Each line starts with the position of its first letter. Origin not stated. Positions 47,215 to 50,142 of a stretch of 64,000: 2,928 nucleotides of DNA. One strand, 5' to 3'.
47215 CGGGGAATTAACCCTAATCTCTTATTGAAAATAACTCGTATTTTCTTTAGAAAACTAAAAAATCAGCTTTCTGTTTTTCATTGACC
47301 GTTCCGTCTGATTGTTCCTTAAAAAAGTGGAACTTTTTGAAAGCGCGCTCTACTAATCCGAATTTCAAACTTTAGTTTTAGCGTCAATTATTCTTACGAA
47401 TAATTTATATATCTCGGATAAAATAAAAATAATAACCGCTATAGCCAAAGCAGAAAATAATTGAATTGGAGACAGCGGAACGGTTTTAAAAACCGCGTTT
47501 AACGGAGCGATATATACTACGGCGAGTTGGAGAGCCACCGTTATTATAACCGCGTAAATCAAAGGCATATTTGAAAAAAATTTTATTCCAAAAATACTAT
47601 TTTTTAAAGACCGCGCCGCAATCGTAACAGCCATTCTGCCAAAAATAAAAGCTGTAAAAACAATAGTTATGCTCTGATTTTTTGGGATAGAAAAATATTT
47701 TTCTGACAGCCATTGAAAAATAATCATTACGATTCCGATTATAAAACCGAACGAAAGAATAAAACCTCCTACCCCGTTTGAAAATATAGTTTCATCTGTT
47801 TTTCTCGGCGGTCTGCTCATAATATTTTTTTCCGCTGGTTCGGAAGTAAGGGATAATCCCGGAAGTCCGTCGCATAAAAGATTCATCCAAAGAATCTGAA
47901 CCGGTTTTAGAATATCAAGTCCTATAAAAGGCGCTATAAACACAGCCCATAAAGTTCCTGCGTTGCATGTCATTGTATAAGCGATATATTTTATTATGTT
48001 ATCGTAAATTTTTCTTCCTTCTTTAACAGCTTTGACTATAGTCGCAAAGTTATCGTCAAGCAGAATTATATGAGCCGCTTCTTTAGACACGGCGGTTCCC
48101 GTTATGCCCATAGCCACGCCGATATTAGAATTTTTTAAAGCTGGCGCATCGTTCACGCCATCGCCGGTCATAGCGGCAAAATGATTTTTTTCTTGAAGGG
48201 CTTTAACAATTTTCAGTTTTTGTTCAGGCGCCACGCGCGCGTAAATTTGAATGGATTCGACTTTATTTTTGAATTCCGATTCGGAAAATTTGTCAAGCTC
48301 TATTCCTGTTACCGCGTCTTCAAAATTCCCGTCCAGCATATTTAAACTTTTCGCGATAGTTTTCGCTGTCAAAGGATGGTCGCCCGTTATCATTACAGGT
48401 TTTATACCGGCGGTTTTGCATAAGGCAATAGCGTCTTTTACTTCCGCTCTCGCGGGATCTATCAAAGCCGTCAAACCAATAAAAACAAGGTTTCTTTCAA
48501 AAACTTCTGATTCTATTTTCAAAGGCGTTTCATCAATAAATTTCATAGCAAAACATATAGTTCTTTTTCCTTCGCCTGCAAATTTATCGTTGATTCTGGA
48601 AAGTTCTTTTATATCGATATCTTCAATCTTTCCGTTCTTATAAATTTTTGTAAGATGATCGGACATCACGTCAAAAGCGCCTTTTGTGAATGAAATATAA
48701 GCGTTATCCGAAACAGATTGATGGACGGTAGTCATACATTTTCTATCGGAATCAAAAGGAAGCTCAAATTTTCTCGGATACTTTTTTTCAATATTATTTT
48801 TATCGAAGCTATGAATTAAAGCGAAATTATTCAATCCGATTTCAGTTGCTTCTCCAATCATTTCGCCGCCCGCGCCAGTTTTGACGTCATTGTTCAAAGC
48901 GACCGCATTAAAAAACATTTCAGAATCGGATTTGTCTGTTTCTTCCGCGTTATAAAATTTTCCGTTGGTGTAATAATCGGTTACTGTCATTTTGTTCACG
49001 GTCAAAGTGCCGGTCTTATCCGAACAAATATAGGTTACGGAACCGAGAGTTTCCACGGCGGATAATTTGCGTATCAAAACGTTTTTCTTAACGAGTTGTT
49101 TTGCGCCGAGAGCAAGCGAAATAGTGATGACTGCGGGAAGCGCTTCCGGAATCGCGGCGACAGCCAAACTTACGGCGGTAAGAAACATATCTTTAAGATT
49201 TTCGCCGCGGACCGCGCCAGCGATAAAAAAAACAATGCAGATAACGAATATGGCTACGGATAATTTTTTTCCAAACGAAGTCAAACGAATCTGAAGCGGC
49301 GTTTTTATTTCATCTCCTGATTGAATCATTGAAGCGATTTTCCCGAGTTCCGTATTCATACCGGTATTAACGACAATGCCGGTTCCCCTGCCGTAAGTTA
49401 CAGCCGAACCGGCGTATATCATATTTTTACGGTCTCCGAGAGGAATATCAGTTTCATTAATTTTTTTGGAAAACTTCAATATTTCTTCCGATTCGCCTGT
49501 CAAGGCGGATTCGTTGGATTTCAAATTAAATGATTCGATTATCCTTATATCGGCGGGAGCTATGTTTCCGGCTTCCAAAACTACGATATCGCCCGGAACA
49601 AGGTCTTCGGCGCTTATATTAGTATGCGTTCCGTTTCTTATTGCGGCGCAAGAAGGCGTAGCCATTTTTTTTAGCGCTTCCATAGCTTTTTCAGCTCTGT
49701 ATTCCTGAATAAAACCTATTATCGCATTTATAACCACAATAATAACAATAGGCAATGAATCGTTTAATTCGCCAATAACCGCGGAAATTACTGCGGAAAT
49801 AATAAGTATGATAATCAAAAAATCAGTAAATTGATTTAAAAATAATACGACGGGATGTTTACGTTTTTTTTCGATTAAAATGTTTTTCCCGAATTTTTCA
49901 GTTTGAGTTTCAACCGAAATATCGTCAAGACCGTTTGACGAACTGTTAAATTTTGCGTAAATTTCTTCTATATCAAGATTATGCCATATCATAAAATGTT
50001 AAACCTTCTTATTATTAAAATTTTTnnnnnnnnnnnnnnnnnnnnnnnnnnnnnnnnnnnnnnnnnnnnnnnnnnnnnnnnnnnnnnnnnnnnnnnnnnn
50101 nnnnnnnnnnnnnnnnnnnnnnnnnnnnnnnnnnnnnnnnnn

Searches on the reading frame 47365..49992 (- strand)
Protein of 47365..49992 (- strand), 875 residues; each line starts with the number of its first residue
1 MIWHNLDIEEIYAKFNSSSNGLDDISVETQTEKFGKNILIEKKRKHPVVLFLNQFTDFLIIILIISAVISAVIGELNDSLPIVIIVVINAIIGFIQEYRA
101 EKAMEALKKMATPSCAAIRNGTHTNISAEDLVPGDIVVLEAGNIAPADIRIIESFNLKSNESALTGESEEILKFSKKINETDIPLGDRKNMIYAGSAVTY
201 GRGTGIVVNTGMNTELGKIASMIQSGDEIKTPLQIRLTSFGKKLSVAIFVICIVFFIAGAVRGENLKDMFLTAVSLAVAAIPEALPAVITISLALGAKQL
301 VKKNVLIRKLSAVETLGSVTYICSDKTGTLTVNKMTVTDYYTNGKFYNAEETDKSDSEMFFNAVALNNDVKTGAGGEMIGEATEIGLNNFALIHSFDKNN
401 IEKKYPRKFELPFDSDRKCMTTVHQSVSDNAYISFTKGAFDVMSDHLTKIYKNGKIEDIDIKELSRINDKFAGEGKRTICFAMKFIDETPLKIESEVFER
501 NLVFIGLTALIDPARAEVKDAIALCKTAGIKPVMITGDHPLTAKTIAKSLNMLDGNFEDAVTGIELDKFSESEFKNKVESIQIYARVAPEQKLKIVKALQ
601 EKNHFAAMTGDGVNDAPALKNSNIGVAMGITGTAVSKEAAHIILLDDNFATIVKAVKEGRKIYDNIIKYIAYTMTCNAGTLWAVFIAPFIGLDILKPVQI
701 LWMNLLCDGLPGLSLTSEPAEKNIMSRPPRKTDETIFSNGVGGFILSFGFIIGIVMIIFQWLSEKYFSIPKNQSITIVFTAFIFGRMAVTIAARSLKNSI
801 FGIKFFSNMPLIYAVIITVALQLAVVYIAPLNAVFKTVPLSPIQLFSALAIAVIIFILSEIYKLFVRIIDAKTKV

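Call 10: search_protein_families(library=pfam, proteins=[window:47365-49992:-], max_evalue=0.001)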
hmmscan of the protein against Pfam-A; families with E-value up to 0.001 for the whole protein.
window:47365-49992:- (875 aa): 6 families
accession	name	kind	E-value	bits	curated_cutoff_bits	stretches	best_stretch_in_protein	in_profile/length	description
PF00122.25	E1-E2_ATPase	-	2.3e-51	174.3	28.1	1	110-303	2-181/181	E1-E2 ATPase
PF00689.26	Cation_ATPase_C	-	6.4e-48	163.3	27.3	1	694-865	3-175/175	Cation transporting ATPase, C-terminus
PF00690.31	Cation_ATPase_N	-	3.8e-19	68.5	20.4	1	3-70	1-69/69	Cation transporter/ATPase, N-terminus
PF13246.12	Cation_ATPase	-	1.3e-18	67.2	21.7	1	370-450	11-91/91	Cation transport ATPase (P-type)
PF00702.32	Hydrolase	-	3.6e-18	67.1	26.4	1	322-622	4-190/191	haloacid dehalogenase-like hydrolase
PF08282.18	Hydrolase_3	-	0.00079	19.7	20.9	0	597-654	197-253/255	haloacid dehalogenase-like hydrolase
